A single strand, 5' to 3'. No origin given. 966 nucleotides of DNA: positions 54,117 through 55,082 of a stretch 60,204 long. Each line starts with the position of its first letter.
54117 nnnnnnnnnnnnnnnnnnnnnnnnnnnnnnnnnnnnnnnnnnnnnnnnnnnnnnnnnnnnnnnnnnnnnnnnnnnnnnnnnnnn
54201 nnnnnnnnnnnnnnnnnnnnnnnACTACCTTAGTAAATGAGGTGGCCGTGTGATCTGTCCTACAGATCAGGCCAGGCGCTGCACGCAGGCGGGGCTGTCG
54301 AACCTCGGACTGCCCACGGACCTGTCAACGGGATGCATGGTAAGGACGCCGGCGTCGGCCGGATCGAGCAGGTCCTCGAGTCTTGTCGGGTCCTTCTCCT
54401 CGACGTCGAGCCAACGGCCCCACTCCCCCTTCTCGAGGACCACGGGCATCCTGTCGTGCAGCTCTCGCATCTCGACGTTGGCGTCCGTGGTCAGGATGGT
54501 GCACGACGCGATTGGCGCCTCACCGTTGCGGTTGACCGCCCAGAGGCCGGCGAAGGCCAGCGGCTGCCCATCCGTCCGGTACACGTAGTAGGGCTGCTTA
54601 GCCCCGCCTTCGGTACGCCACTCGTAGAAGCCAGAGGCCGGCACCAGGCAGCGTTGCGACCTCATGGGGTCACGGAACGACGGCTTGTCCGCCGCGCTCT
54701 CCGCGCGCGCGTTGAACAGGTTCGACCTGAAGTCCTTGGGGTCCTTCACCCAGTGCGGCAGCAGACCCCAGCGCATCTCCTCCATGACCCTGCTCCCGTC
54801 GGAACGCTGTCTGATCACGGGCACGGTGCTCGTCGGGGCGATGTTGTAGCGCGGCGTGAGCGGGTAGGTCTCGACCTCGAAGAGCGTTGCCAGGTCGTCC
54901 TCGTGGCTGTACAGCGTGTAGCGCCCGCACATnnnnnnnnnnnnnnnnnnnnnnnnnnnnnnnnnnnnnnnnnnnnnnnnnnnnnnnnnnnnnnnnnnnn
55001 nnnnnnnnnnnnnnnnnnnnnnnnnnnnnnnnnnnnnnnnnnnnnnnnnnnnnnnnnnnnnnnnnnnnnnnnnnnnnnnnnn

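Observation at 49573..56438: Replication initiator gene heads a tightly packed SRAP - small ORF - LigA - PolX - cytochrome c string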

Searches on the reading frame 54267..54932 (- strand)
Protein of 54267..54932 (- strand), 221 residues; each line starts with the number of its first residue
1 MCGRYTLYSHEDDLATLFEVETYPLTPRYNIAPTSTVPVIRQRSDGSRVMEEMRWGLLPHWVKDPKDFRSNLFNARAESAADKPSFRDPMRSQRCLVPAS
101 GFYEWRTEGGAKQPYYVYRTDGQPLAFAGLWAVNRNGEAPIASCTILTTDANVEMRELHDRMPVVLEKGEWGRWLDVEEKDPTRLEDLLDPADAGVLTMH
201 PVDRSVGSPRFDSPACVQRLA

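Call 3: search_protein_families(library=pfam, proteins=[window:54267-54932:-], max_evalue=0.01)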
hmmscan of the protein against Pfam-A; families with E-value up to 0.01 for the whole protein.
window:54267-54932:- (221 aa): 1 family
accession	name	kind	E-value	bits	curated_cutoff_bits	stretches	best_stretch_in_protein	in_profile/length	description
PF02586.19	SRAP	-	6.4e-77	258.3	27.1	1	1-208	1-213/214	SOS response associated peptidase (SRAP)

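Call 42: search_dna_similar(query=window:54267-54932:-, collection=plasmids, mode=protein, max_rows=25)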
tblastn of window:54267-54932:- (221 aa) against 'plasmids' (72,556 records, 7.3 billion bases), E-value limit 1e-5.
Records with a match: 2182; places in all: 2283; records where one place covers at least 80% of the query: 1708.
Best place of each record, by identity: <60% 2182.
By first word of the organism name: Klebsiella 716; Pseudomonas 228; Enterobacter 135; Citrobacter 86; Pantoea 83; Acinetobacter 76; Salmonella 56; Rhizobium 45; Escherichia 42; Serratia 37; and 194 more.
By predicted mobility (MOB-suite, as given by PLSDB): conjugative 1001; non-mobilizable 809; mobilizable 372.
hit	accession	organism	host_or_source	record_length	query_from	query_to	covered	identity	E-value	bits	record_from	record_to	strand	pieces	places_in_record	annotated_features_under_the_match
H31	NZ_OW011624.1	Thauera humireducens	-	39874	1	218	99%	46.3%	8e-52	186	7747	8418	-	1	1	SOS response-associated peptidase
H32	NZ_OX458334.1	Methylocaldum szegediense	-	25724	1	212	96%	46.9%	3e-51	184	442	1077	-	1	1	SOS response-associated peptidase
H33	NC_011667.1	Thauera aminoaromatica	-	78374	1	218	99%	45.4%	2e-54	193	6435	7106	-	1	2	SOS response-associated peptidase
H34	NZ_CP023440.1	Thauera sp. K11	cell culture,sludge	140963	1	220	100%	44.9%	2e-49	179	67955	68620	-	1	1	SOS response-associated peptidase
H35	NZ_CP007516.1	Rubrobacter radiotolerans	-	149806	1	218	99%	44.4%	3e-44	164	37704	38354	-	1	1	SOS response-associated peptidase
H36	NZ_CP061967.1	Klebsiella pneumoniae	Homo sapiens,whole organism,bile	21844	1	217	98%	44.5%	5e-47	172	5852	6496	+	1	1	record has no annotation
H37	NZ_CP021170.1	Paenibacillus bovis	mixed culture,yak milk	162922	1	208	94%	46.0%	3e-48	176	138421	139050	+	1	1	SOS response-associated peptidase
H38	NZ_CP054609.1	Paenibacillus cellulosilyticus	cell culture,soil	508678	1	212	96%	43.1%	1e-45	168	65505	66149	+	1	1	SOS response-associated peptidase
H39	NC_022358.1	Sulfuricella denitrificans skB26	-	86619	1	218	99%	41.6%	5e-48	175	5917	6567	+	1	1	SOS response-associated peptidase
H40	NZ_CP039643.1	Azospirillum sp. TSA2s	Soil,rice paddy soil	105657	1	217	98%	41.7%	2e-41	156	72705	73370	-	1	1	SOS response-associated peptidase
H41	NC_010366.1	Halobacterium salinarum NRC-34001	-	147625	1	220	100%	41.1%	1e-39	151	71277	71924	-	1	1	SOS response-associated peptidase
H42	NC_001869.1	Halobacterium salinarum NRC-34001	-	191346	1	220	100%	41.1%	1e-39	151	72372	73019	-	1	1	SOS response-associated peptidase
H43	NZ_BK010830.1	Halobacterium salinarum NRC-34001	-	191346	1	220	100%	41.1%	1e-39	151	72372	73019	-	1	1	SOS response-associated peptidase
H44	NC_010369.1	Halobacterium salinarum NRC-34001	-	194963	1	220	100%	41.1%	1e-39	151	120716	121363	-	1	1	SOS response-associated peptidase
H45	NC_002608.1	Halobacterium salinarum NRC-34001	-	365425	1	220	100%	41.1%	1e-39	151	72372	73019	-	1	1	SOS response-associated peptidase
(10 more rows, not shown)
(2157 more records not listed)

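Call 44: search_solved_structures(query=window:54267-54932:-, max_evalue=0.001, show_alignments=1)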
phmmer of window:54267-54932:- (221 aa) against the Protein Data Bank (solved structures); distinct sequences matched with E-value up to 0.001: 12.
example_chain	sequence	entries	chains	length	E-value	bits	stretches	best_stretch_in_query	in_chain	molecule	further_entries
2f20_A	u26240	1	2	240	9e-27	97.3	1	44-219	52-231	conserved hypothetical protein, with conserved domain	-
6kcq_B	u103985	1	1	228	2e-25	92.9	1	1-216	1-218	SOS response-associated protein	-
2icu_A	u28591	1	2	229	2.3e-25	92.7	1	1-214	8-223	Hypothetical protein yedK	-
6kbu_B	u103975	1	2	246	8e-25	90.9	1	2-214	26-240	SOS response-associated protein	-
6nuh_A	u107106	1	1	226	9.5e-25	90.7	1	2-216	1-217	SOS response-associated peptidase YedK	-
6kbs_B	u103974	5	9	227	9.7e-25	90.7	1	2-216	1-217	SOS response-associated protein | SOS response-associated peptidase YedK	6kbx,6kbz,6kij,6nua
5ko9_A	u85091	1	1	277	2e-24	89.6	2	26-119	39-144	Embryonic stem cell-specific 5-hydroxymethylcytosine-binding protein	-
6oe7_A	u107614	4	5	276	2e-24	89.6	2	26-119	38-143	Embryonic stem cell-specific 5-hydroxymethylcytosine-binding protein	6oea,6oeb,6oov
8d2m_A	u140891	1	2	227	3.5e-24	88.9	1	24-216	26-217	Abasic site processing protein YedK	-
2bdv_A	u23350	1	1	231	9.1e-18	67.9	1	25-218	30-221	phage-related conserved hypothetical protein, BB2244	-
1zn6_A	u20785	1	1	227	2e-14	56.9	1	52-193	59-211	phage-related conserved hypothetical protein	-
2aeg_A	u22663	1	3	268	4.4e-05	26.4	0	23-62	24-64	hypothetical protein AGR_pAT_140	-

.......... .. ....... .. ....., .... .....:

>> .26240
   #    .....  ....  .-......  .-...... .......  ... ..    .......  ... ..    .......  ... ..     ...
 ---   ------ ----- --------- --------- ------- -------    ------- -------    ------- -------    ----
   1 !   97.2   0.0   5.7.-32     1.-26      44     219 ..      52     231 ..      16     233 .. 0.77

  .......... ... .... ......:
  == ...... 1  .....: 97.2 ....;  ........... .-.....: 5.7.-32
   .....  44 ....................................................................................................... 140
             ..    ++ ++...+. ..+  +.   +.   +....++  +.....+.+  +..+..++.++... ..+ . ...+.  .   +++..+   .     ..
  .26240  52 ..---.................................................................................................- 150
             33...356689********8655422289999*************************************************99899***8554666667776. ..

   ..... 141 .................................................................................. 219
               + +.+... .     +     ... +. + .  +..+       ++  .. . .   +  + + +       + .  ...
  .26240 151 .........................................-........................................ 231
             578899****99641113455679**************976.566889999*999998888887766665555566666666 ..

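Call 45: get_annotated_region(hit=H32, flank=4000)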
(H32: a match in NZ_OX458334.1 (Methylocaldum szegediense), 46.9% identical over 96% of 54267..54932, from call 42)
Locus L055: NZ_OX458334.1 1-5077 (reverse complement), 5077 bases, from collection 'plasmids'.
description: Methylocaldum szegediense isolate Msz(Nor) plasmid MSZNORminor, complete sequence
organism: Methylocaldum szegediense (NCBI taxid 73780)
taxonomy: Bacteria; Pseudomonadota; Gammaproteobacteria; Methylococcales; Methylococcaceae; Methylocaldum; Methylocaldum szegediense
host: -; source: -; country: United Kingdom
typing (MOB-suite, as given by PLSDB): non-mobilizable
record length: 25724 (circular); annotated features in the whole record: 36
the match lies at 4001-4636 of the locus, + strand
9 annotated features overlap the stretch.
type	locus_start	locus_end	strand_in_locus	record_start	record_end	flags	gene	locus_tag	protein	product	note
CDS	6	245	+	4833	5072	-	-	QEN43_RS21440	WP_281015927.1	helix-turn-helix transcriptional regulator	-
CDS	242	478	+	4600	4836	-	-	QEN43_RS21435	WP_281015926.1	hypothetical protein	-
CDS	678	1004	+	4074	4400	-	-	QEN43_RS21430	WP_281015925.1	hypothetical protein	-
CDS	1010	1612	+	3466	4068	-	-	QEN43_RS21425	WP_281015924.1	recombinase family protein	GO:0006310 - DNA recombination [Evidence IEA]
CDS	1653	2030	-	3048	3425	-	-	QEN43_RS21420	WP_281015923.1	hypothetical protein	-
CDS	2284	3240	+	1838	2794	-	-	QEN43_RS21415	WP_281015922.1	DNA-binding protein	-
CDS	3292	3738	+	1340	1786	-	-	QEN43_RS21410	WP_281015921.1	putative toxin-antitoxin system toxin component, PIN family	-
CDS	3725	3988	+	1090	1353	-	-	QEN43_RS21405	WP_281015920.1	toxin-antitoxin system HicB family antitoxin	-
CDS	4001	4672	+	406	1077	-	-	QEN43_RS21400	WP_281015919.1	SOS response-associated peptidase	GO:0018142 - protein-DNA covalent cross-linking [Evidence IEA]; GO:0009432 - SOS response [Evidence IEA]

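Call 46: get_annotated_region(hit=H33, flank=5000)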
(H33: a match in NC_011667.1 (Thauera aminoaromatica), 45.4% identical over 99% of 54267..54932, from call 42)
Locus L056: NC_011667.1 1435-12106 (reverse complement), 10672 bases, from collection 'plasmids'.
description: Thauera aminoaromatica plasmid pTha01, complete sequence
organism: Thauera aminoaromatica (NCBI taxid 164330)
taxonomy: Bacteria; Pseudomonadota; Betaproteobacteria; Rhodocyclales; Zoogloeaceae; Thauera; Thauera aminoaromatica
host: -; source: -; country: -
typing (MOB-suite, as given by PLSDB): non-mobilizable; replicon rep_cluster_1815
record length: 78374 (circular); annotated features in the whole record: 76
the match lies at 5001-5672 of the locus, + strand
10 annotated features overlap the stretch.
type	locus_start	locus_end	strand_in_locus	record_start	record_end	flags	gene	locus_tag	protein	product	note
CDS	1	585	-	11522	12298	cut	-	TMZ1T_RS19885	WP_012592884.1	hypothetical protein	-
CDS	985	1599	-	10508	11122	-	-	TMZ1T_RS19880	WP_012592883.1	recombinase family protein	GO:0006310 - DNA recombination [Evidence IEA]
CDS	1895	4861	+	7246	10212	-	-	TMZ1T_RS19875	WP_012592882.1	Tn3 family transposase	-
CDS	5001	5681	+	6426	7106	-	-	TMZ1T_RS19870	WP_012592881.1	SOS response-associated peptidase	GO:0018142 - protein-DNA covalent cross-linking [Evidence IEA]; GO:0009432 - SOS response [Evidence IEA]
CDS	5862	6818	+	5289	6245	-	-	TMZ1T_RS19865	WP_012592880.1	DNA-binding protein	-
CDS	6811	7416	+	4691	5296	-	-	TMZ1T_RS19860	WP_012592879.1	3'-5' exonuclease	-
CDS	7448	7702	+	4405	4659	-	-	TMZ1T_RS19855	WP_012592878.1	helix-turn-helix transcriptional regulator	-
CDS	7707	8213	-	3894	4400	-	-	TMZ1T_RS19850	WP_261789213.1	thermonuclease family protein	-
CDS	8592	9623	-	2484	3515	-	-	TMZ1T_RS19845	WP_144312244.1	hypothetical protein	-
CDS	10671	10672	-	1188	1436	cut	-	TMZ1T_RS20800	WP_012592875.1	helix-turn-helix transcriptional regulator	-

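Call 47: get_annotated_region(hit=H35, flank=5000)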
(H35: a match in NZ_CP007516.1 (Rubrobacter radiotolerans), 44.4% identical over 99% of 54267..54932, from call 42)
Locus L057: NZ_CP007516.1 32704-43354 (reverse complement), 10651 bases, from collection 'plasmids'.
description: Rubrobacter radiotolerans strain RSPS-4 plasmid 2, complete sequence
organism: Rubrobacter radiotolerans (NCBI taxid 42256)
taxonomy: Bacteria; Actinomycetota; Rubrobacteria; Rubrobacterales; Rubrobacteraceae; Rubrobacter; Rubrobacter radiotolerans
host: -; source: -; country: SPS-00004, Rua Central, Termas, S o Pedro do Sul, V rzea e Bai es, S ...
typing (MOB-suite, as given by PLSDB): non-mobilizable; replicon rep_cluster_232
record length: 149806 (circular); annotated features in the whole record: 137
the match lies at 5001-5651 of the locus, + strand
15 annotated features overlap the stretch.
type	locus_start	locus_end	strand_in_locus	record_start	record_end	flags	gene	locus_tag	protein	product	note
CDS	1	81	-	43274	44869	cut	-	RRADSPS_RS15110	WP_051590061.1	NAD(P)/FAD-dependent oxidoreductase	-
CDS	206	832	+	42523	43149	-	-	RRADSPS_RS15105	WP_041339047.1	TetR/AcrR family transcriptional regulator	-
CDS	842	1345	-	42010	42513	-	-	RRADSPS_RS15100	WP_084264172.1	arsenate reductase ArsC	-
CDS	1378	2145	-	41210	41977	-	-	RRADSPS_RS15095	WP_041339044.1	metallophosphoesterase family protein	-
CDS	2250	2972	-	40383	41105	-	arsH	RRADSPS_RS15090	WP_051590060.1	arsenical resistance protein ArsH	-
CDS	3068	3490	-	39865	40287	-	-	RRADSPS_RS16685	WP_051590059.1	metalloregulator ArsR/SmtB family transcription factor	GO:0006355 - regulation of DNA-templated transcription [Evidence IEA]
CDS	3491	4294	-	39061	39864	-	arsM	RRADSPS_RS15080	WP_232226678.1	arsenite methyltransferase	-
CDS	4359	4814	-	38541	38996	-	-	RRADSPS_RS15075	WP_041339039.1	arsenate reductase ArsC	-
CDS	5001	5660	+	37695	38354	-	-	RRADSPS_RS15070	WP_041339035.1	SOS response-associated peptidase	GO:0018142 - protein-DNA covalent cross-linking [Evidence IEA]; GO:0009432 - SOS response [Evidence IEA]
CDS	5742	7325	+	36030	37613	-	-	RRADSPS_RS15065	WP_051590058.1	BCCT family transporter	GO:0071705 - nitrogen compound transport [Evidence IEA]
CDS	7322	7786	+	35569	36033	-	-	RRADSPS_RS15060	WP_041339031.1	Hsp20/alpha crystallin family protein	-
CDS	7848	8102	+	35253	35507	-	-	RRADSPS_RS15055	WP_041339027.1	hypothetical protein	-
CDS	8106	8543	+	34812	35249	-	-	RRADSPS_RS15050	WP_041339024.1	PIN domain-containing protein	-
CDS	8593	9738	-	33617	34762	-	-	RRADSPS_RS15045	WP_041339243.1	cobalamin-independent methionine synthase II family protein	-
CDS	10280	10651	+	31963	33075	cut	-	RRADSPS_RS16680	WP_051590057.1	GGDEF domain-containing protein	-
